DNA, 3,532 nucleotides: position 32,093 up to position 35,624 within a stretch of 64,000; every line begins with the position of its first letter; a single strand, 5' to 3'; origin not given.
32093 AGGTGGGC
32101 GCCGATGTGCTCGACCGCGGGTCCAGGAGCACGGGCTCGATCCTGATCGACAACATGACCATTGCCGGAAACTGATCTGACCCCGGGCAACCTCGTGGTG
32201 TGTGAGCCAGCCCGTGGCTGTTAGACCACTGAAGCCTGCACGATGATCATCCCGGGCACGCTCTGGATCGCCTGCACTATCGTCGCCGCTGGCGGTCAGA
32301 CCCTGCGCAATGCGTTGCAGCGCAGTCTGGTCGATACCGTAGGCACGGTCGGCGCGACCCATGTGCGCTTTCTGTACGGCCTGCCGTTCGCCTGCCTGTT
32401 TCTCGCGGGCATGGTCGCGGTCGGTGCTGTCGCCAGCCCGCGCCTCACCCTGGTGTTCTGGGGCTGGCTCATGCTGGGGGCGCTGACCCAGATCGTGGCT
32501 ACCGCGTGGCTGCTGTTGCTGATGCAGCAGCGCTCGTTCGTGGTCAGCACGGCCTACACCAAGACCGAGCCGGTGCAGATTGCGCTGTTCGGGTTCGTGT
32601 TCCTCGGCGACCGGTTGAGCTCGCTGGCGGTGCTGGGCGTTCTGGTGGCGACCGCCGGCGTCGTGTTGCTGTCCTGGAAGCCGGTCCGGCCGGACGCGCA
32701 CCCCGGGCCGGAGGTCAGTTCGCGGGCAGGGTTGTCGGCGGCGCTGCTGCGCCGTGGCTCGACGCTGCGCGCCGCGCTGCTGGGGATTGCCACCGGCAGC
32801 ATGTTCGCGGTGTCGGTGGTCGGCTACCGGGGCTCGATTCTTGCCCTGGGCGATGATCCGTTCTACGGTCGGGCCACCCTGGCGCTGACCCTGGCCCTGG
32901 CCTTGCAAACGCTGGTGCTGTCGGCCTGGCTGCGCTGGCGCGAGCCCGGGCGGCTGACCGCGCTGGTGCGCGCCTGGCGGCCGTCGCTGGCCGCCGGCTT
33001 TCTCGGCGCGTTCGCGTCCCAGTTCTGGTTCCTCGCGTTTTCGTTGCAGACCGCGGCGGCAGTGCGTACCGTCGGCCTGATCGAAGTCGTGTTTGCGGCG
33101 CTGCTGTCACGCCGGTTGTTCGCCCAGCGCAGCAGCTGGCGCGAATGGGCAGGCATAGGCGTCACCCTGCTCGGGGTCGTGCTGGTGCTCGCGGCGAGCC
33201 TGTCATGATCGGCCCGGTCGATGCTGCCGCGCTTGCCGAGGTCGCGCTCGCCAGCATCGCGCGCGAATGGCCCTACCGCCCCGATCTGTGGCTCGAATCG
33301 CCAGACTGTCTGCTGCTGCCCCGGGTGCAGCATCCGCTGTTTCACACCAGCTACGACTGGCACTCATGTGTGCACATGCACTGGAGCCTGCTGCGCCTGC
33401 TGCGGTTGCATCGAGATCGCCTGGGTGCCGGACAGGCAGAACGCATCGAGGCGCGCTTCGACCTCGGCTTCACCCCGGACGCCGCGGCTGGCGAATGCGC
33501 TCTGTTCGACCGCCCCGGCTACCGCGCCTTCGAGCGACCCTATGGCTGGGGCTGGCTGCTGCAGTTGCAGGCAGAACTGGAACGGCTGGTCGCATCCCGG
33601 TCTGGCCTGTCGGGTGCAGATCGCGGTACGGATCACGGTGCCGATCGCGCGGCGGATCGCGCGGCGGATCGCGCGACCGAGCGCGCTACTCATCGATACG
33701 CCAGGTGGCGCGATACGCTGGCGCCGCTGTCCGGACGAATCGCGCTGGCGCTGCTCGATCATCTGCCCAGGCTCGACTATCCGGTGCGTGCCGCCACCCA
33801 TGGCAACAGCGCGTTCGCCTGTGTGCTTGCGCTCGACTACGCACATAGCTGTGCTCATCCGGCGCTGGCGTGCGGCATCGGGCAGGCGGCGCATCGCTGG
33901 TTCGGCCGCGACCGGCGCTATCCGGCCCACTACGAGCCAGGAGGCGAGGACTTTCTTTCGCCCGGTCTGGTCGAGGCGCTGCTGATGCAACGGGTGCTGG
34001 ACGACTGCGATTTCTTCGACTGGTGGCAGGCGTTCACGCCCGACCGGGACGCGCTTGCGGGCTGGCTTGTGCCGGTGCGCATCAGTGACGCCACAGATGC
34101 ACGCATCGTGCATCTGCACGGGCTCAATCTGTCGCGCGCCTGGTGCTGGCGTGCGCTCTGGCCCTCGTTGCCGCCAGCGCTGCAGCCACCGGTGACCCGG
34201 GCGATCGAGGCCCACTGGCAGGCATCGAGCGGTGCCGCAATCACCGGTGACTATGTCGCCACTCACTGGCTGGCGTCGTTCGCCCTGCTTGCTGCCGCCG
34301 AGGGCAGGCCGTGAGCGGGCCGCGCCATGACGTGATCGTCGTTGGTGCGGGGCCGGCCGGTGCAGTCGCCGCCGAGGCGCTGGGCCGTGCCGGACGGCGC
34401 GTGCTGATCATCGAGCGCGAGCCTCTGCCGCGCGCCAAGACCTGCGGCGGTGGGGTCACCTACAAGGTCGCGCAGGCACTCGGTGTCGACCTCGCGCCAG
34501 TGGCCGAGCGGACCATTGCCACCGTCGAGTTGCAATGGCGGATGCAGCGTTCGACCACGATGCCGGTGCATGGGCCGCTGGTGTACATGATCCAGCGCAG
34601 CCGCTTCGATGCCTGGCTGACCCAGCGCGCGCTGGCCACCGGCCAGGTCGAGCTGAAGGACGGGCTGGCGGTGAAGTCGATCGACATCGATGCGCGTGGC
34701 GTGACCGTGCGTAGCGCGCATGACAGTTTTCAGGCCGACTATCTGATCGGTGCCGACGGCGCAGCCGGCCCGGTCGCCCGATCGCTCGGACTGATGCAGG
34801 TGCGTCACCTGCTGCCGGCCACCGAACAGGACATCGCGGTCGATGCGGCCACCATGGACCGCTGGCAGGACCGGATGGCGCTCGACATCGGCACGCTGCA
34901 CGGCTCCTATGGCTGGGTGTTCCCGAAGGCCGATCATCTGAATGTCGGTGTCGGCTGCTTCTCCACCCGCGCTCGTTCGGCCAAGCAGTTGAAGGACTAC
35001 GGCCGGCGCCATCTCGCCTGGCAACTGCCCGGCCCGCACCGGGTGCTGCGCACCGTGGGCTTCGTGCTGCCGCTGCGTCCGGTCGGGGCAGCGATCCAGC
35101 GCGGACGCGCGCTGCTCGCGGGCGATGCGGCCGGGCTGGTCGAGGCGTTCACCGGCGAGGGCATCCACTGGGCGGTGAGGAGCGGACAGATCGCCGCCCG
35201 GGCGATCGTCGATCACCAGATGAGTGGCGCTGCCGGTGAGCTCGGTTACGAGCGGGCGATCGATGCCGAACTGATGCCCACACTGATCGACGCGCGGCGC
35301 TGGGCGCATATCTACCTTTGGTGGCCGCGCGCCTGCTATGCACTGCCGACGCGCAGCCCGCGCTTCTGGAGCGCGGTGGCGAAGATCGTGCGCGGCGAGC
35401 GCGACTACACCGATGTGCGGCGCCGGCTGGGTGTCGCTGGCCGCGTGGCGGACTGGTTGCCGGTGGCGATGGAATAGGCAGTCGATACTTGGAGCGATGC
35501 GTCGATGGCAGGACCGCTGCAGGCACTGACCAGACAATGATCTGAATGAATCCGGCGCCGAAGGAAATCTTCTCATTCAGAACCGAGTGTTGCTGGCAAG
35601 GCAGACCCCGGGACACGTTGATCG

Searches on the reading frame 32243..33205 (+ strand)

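Call 87: search_protein_families(library=pfam, proteins=[window:32243-33205:+], max_evalue=0.00001)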
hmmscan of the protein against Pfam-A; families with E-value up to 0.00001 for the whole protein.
window:32243-33205:+ (321 aa): 1 family
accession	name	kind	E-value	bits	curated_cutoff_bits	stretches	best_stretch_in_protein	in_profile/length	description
PF00892.27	EamA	-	3.6e-13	50.4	28.2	2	214-316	33-134/135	EamA-like transporter family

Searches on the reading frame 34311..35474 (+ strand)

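Call 87: search_protein_families(library=pfam, proteins=[window:34311-35474:+], max_evalue=0.00001)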
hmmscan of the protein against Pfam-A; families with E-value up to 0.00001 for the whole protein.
window:34311-35474:+ (388 aa): 6 families
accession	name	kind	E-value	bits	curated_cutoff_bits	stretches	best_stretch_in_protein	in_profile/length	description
PF01494.25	FAD_binding_3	-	3.5e-20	72.9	22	1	6-292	2-311/349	FAD binding domain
PF07992.20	Pyr_redox_2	-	2e-08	34.5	26.1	1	6-154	1-112/291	Pyridine nucleotide-disulphide oxidoreductase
PF12831.13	FAD_oxidored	-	1.4e-07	31.6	27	1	7-55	1-44/416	FAD dependent oxidoreductase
PF03486.20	HI0933_like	-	4.8e-07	29.9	50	1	6-44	1-39/244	HI0933-like protein Rossmann domain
PF13450.12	NAD_binding_8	-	1.2e-06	29.1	21.9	1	10-38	1-29/68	NAD(P)-binding Rossmann-like domain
PF05834.18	Lycopene_cycl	-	5.5e-06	26.1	23.4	0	7-305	1-296/380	Lycopene cyclase protein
